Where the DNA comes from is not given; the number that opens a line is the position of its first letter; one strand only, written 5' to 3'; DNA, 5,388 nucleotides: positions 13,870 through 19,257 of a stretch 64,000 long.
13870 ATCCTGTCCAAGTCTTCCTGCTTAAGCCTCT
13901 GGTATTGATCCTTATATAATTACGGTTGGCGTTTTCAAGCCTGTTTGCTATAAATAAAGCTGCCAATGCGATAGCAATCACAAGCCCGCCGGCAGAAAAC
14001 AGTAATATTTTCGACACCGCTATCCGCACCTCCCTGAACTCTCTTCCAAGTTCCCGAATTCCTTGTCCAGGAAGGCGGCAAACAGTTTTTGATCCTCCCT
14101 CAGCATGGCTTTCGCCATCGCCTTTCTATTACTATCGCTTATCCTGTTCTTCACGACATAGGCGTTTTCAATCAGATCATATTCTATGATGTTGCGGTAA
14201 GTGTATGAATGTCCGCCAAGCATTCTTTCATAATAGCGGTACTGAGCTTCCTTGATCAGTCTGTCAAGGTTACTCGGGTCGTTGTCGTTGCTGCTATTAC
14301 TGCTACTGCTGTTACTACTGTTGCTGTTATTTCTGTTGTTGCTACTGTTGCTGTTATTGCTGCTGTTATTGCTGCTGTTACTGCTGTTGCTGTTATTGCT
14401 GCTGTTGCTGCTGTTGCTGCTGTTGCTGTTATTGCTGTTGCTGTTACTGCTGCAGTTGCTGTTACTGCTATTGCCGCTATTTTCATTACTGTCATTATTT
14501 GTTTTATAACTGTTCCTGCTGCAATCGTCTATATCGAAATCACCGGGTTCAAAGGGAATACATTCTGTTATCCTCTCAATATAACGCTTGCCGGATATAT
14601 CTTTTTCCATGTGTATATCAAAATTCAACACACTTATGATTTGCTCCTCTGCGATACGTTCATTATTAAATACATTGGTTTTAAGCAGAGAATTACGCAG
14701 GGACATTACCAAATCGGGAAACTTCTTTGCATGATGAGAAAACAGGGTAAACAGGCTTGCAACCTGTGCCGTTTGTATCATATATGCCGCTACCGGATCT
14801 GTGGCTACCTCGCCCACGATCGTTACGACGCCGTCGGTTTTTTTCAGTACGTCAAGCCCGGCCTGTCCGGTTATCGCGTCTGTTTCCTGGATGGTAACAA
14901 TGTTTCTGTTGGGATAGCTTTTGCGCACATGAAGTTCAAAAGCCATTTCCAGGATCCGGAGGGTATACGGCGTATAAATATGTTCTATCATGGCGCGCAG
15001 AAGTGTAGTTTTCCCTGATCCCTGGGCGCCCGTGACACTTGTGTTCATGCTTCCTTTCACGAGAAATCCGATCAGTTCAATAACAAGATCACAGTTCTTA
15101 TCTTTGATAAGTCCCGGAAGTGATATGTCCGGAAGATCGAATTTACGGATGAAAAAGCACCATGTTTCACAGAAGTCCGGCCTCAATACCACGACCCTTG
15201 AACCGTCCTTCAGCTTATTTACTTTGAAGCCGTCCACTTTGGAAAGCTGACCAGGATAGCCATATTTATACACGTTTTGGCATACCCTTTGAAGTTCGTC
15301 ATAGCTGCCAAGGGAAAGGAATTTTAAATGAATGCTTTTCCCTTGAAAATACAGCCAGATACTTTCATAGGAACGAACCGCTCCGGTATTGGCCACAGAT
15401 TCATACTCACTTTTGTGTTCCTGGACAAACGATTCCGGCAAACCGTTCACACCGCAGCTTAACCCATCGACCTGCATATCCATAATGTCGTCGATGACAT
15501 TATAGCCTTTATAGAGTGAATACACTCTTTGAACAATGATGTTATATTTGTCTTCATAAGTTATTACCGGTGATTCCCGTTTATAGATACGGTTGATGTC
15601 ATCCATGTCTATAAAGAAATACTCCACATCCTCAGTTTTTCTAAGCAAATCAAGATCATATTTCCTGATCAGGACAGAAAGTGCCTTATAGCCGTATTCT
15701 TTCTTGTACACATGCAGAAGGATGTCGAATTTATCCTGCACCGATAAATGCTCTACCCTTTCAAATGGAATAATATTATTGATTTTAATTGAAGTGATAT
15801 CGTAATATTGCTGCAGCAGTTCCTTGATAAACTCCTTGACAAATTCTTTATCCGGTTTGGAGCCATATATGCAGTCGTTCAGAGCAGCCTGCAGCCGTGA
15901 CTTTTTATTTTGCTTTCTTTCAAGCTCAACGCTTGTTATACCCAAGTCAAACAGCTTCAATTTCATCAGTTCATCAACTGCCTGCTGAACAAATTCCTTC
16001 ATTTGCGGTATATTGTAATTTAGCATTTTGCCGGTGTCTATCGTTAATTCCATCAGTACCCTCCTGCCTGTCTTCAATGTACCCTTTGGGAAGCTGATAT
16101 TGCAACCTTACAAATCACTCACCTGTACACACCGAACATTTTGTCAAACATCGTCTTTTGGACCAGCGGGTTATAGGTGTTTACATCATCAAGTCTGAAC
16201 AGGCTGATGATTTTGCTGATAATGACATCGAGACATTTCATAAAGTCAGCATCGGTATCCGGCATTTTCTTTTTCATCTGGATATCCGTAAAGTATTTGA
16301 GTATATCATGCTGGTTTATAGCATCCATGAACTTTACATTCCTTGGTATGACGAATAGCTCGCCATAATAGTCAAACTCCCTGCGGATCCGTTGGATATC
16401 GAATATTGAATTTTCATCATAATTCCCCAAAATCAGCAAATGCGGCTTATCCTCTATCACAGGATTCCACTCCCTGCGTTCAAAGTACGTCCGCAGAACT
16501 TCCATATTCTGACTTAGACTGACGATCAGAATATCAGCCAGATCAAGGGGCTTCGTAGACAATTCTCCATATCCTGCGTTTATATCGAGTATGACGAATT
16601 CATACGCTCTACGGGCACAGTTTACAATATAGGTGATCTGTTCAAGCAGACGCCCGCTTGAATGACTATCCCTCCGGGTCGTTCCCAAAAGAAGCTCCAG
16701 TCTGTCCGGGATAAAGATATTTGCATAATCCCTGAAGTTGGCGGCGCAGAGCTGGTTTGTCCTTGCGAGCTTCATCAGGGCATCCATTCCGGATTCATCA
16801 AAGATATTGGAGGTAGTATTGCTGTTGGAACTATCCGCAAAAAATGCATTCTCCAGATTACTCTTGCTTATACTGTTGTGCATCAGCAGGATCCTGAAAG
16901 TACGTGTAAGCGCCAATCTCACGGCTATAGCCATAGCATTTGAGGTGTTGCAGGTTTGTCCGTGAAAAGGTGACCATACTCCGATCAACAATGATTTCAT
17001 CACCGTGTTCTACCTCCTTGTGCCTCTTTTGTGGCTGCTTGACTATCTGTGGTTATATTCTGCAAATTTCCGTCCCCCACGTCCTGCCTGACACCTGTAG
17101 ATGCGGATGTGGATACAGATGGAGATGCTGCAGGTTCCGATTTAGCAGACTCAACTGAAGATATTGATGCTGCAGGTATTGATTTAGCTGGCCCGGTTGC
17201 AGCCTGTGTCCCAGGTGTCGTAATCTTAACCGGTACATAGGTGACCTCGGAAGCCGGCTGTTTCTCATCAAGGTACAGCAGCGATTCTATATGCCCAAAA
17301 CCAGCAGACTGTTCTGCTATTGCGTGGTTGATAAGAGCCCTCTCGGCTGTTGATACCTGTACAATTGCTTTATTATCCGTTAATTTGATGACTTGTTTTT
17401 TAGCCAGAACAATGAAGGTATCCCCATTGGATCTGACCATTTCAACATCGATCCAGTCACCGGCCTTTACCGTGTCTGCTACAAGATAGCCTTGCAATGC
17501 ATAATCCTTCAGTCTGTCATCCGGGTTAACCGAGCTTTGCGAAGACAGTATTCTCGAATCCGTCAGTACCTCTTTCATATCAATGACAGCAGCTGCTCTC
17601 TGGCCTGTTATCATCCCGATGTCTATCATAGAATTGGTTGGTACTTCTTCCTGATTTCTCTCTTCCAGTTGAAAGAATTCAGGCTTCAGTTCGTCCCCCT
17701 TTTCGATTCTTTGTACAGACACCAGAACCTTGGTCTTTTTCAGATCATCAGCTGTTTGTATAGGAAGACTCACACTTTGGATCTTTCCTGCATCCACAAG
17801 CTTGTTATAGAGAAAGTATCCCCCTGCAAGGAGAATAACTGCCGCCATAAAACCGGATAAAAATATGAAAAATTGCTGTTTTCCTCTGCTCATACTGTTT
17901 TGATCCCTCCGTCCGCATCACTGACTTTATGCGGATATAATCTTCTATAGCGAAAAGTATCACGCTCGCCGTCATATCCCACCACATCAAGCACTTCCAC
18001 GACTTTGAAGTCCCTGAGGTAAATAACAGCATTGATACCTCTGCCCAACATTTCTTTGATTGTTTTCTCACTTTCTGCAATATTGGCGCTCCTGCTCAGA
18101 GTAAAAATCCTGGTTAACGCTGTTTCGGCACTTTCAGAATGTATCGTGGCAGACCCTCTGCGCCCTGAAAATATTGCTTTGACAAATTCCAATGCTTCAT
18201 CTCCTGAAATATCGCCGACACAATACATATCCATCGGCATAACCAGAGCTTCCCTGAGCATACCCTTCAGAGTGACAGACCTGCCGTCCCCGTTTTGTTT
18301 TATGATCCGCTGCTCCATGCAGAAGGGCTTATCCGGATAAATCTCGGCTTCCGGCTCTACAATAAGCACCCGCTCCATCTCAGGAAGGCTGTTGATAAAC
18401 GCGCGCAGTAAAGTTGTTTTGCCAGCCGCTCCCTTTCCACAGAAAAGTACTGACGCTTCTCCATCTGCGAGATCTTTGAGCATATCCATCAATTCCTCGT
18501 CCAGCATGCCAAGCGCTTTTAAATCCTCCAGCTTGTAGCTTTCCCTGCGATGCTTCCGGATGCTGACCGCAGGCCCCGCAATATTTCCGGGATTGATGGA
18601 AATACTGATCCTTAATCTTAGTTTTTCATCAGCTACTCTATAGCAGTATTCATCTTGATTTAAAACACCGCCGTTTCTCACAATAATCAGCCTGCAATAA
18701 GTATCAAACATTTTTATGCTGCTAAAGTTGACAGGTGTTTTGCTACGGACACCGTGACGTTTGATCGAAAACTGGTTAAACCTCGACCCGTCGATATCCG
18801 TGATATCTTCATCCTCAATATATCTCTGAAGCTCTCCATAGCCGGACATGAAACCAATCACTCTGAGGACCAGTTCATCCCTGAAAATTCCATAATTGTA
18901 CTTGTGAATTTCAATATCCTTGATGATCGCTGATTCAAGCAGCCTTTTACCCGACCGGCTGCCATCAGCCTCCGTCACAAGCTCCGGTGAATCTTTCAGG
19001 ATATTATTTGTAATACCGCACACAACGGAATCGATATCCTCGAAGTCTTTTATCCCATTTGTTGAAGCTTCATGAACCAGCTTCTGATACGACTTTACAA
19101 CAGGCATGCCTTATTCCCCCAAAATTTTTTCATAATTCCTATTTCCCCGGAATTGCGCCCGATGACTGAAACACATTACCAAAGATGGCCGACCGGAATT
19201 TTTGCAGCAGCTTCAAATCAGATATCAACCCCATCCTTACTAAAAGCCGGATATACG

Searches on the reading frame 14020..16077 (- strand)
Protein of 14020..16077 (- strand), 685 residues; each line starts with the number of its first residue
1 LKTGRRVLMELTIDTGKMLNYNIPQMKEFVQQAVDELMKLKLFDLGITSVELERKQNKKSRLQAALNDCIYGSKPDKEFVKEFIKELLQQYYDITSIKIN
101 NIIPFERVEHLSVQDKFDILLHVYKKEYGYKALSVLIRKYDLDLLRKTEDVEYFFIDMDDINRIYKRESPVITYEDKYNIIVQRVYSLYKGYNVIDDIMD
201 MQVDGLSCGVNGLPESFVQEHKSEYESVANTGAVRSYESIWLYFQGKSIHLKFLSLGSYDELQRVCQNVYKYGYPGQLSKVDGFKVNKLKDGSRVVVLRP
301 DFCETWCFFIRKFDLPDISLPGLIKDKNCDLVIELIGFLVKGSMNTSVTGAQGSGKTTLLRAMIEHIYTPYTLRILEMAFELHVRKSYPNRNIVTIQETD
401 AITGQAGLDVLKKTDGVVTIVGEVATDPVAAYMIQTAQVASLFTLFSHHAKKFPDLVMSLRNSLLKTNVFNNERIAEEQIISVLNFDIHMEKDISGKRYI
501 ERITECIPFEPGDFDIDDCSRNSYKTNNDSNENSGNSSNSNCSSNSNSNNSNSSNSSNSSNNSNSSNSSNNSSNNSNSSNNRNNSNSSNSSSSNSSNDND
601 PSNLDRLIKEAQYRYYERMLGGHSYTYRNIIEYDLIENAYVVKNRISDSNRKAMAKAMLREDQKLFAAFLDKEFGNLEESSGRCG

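Call 68: search_protein_families(library=pfam, proteins=[window:14020-16077:-], max_evalue=0.01)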
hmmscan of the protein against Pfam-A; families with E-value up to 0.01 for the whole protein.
window:14020-16077:- (685 aa): 5 families
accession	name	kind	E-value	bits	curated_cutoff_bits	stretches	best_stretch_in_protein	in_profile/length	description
PF00437.27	T2SSE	-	5.8e-06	25.6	24.9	1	339-460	138-255/370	Type II/IV secretion system protein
PF03105.24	SPX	-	0.00016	22.3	27.8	1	508-678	37-152/340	SPX domain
PF13555.12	AAA_29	-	0.001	19.2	27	1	341-365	22-44/61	P-loop containing region of AAA domain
PF13191.12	AAA_16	-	0.003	18.5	32.6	1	344-400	25-85/167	AAA ATPase domain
PF13521.12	AAA_28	-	0.0074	16.9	27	0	348-372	4-28/164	AAA domain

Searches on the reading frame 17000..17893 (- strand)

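Call 68: search_protein_families(library=pfam, proteins=[window:17000-17893:-], max_evalue=0.01)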
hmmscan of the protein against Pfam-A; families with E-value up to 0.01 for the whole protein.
window:17000-17893:- (297 aa): 2 families
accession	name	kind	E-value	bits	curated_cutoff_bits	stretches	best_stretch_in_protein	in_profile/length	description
PF08666.17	SAF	-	2.8e-06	28.2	21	1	55-111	2-58/63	SAF domain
PF13144.11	ChapFlgA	-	3.5e-05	24.3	23.8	1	55-115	2-60/122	Chaperone for flagella basal body P-ring formation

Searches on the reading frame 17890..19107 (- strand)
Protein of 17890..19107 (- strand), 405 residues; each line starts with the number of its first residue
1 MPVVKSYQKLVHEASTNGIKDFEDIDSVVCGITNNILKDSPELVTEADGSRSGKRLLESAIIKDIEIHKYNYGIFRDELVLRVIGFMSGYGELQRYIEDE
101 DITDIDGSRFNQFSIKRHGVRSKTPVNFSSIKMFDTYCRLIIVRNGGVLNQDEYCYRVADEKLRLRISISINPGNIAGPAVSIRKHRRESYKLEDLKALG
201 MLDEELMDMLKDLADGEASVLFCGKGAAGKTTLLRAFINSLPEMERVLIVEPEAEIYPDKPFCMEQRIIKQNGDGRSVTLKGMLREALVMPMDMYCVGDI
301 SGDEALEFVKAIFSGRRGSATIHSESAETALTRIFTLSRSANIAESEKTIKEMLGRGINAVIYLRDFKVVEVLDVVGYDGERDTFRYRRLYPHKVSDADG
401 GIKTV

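Call 68: search_protein_families(library=pfam, proteins=[window:17890-19107:-], max_evalue=0.01)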
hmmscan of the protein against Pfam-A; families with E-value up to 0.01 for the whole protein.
window:17890-19107:- (405 aa): 1 family
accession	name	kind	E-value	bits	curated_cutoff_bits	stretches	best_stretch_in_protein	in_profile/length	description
PF00437.27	T2SSE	-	1.8e-22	80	24.9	1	158-342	87-263/370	Type II/IV secretion system protein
